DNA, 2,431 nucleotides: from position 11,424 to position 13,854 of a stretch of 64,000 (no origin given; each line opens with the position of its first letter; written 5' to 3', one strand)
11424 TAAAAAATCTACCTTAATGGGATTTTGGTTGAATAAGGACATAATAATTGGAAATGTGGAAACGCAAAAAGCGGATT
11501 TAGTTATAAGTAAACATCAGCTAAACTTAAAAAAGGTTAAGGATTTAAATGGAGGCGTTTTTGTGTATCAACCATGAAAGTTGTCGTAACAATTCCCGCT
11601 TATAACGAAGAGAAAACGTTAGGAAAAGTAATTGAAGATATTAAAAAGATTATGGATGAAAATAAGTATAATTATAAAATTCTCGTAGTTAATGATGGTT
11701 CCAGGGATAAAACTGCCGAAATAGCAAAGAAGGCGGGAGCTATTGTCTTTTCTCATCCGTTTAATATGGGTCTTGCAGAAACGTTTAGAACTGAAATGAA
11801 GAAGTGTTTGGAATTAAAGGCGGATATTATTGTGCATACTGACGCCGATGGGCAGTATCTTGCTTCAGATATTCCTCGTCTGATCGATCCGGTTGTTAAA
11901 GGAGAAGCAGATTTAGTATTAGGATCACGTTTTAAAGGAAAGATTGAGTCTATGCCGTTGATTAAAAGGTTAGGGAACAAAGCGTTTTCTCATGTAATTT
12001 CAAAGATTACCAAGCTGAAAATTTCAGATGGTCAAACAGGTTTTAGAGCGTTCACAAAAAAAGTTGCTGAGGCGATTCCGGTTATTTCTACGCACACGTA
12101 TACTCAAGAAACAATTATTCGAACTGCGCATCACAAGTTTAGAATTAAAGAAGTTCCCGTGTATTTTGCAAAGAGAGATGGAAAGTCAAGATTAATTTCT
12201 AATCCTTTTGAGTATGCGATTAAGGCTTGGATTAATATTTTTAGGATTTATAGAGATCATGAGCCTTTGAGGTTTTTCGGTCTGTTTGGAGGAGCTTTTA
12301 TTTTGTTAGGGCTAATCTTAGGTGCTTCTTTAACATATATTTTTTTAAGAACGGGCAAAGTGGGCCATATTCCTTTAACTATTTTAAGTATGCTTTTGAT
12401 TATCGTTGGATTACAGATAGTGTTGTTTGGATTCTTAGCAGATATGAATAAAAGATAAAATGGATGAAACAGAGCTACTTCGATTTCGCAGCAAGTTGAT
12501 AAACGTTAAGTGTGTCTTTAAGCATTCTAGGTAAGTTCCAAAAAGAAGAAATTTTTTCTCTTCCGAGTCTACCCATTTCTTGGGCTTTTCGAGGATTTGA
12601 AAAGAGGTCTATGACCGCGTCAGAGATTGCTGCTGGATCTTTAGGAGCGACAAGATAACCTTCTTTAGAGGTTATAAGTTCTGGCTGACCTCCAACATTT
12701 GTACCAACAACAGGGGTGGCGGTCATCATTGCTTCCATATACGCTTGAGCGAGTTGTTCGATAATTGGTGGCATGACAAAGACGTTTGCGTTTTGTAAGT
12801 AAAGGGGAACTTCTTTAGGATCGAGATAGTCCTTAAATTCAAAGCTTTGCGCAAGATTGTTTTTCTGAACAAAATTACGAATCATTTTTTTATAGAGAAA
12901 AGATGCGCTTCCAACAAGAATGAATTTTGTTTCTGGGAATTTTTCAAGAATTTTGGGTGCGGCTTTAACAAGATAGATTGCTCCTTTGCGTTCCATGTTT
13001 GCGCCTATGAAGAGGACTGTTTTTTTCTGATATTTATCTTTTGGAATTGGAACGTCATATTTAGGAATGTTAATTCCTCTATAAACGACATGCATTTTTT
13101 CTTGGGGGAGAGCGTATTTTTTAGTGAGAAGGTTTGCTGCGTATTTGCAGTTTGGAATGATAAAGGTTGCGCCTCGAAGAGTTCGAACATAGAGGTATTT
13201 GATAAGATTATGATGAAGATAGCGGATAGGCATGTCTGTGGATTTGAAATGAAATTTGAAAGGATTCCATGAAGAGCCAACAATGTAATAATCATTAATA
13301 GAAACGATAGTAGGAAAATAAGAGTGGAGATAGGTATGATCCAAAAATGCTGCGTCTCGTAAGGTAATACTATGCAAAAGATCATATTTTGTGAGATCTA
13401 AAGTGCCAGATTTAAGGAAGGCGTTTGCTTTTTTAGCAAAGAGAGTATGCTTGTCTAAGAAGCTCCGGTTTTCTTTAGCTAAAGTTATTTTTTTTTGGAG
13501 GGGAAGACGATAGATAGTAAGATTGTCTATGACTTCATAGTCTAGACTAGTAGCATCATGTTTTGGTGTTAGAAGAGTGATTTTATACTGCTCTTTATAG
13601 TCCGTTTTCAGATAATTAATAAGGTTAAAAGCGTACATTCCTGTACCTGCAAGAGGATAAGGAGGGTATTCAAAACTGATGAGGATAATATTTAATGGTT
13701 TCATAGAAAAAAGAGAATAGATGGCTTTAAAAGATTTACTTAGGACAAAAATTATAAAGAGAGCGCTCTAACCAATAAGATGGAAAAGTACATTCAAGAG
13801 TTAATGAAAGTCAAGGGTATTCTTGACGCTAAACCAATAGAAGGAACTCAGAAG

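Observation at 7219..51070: Very large AglB-centred glycosylation island that likely encodes more than one lipid-linked glycan pathway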

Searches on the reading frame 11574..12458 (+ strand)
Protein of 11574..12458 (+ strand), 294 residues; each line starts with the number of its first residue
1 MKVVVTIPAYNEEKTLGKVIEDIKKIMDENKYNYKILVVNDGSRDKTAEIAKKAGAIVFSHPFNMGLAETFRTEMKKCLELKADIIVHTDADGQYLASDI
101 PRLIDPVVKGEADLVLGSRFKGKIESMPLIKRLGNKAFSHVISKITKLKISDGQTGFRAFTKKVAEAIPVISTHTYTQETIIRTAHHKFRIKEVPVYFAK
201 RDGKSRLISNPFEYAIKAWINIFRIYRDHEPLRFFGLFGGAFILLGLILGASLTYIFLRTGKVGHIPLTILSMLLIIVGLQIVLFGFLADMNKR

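Call 3: search_protein_families(library=pfam, proteins=[window:11574-12458:+], max_evalue=0.01)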
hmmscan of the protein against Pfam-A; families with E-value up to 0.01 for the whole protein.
window:11574-12458:+ (294 aa): 2 families
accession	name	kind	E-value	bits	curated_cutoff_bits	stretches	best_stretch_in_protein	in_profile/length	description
PF00535.33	Glycos_transf_2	-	8.4e-25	88.1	23.3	1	5-166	2-165/168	Glycosyl transferase family 2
PF13641.12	Glyco_tranf_2_3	-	0.0014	19.1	27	1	3-57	3-54/230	Glycosyltransferase like family 2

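Call 28: search_solved_structures(query=window:11574-12458:+, max_evalue=0.001)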
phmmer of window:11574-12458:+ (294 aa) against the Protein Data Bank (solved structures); distinct sequences matched with E-value up to 0.001: 10.
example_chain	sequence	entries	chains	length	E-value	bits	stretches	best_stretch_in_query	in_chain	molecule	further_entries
5mlz_A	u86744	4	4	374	1.7e-16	63.7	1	1-261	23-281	Dolichol monophosphate mannose synthase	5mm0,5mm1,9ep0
9bhc_C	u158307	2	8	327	2.1e-13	53.5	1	2-290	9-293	Undecaprenyl-phosphate 4-deoxy-4-formamido-L-arabinose transferase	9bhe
8vxh_A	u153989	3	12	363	3e-13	53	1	2-290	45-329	Undecaprenyl-phosphate 4-deoxy-4-formamido-L-arabinose transferase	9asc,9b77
9hwj_A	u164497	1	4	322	3.3e-13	52.9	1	2-290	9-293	Undecaprenyl-phosphate 4-deoxy-4-formamido-L-arabinose transferase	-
5ekp_C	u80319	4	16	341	1.3e-09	41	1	3-288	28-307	Uncharacterized glycosyltransferase sll0501 | Glycosyltransferase sll0501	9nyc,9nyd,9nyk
9nye_A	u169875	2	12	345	1.4e-09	41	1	3-288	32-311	Glycosyltransferase sll0501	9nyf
5eke_A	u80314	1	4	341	1.4e-09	40.9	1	3-288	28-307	Uncharacterized glycosyltransferase sll0501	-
6p61_A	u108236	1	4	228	1.2e-05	28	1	3-102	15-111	Glycosyltransferase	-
7pdo_A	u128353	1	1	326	0.00083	22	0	3-112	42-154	Glucosyl-3-phosphoglycerate synthase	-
7p5l_A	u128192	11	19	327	0.00083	22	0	3-112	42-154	Glucosyl-3-phosphoglycerate synthase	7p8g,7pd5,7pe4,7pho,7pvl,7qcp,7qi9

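Call 41: search_protein_families(library=ncbifam, proteins=[window:11574-12458:+], max_evalue=0.001)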
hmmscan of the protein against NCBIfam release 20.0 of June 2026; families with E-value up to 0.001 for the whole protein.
window:11574-12458:+ (294 aa): 13 families
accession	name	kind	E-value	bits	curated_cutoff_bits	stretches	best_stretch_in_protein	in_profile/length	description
TIGR04182.1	glyco_TIGR04182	equivalog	2.1e-52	178.4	325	1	2-291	1-281/293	S-layer glycoprotein N-glycosyltransferase AglJ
NF058614.1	PPMAGASynPpgS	equivalog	8.8e-34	116.9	370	1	3-197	2-195/226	polyprenyl-phospho-N-acetylgalactosaminyl synthase PpgS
NF041391.1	DPhHxTase_Halo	equivalog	2e-32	111.9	375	1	9-213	3-196/213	dolichyl-phosphate hexose transferase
NF007986.1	PRK10714.1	equivalog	1.9e-20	73.1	529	1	2-290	7-291/316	undecaprenyl-phosphate 4-deoxy-4-formamido-L-arabinose transferase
NF047588.1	GlcsyltransPgfSStrep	equivalog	6.6e-16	58.4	500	1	1-290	1-285/308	glycosyltransferase PgfS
NF010496.0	PRK13915.1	equivalog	7.4e-14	51.5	262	1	2-109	32-144/307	glucosyl-3-phosphoglycerate synthase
TIGR04283.1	glyco_like_mftF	equivalog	4.4e-08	33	182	1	5-62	3-57/221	TIGR04283 family arsenosugar biosynthesis glycosyltransferase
TIGR03937.1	PgaC_IcaA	equivalog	5.5e-08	32.2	422.3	1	2-92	46-135/407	poly-beta-1,6-N-acetyl-D-glucosamine synthase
NF038302.1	EPS_HpsE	equivalog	2.1e-07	30.2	300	1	2-53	2-53/307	hormogonium polysaccharide biosynthesis glycosyltransferase HpsE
NF041865.1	EpsU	equivalog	1.2e-05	24.5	700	1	3-61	41-98/394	exopolysaccharide biosynthesis GT2 family glycosyltransferase EpsU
TIGR03469.1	HpnB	hypoth_equivalog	2.8e-05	23.3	379.25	1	2-56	45-97/386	hopene-associated glycosyltransferase HpnB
NF041875.1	EPS_EpsD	equivalog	7.4e-05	22.3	370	1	4-146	2-144/325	exopolysaccharide biosynthesis glycosyltransferase EpsD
NF007482.0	PRK10073.1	equivalog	0.0001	21.5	423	1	2-53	7-55/334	glycosyltransferase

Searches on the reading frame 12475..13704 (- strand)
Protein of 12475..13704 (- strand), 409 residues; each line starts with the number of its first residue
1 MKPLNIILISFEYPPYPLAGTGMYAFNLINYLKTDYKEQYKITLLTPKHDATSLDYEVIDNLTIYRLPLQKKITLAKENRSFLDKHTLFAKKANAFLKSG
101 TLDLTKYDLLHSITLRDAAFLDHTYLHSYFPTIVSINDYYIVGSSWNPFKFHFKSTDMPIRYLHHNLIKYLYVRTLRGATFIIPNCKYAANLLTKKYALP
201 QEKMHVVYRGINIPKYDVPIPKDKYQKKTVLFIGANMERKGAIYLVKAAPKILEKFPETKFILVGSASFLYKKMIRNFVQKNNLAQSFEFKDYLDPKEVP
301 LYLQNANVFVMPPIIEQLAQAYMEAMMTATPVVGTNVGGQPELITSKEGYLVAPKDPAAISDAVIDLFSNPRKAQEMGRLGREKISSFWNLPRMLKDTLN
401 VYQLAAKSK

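Call 3: search_protein_families(library=pfam, proteins=[window:12475-13704:-], max_evalue=0.01)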
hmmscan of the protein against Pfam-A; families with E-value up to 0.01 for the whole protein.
window:12475-13704:- (409 aa): 5 families
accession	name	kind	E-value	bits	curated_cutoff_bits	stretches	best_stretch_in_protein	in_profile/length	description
PF00534.26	Glycos_transf_1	-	1.5e-30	106.4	26.4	1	226-383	14-171/172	Glycosyl transferases group 1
PF13692.12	Glyco_trans_1_4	-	1.7e-27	96.9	27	1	228-370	2-142/142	Glycosyl transferases group 1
PF13439.12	Glyco_transf_4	-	1.1e-08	35.8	28.5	1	20-213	3-168/170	Glycosyltransferase Family 4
PF13524.12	Glyco_trans_1_2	-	0.0015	19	25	1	254-391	7-135/144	Glycosyl transferase-like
PF20706.3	GT4-conflict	-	0.0032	16.9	26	1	201-347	171-323/385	Family 4 Glycosyltransferase in conflict systems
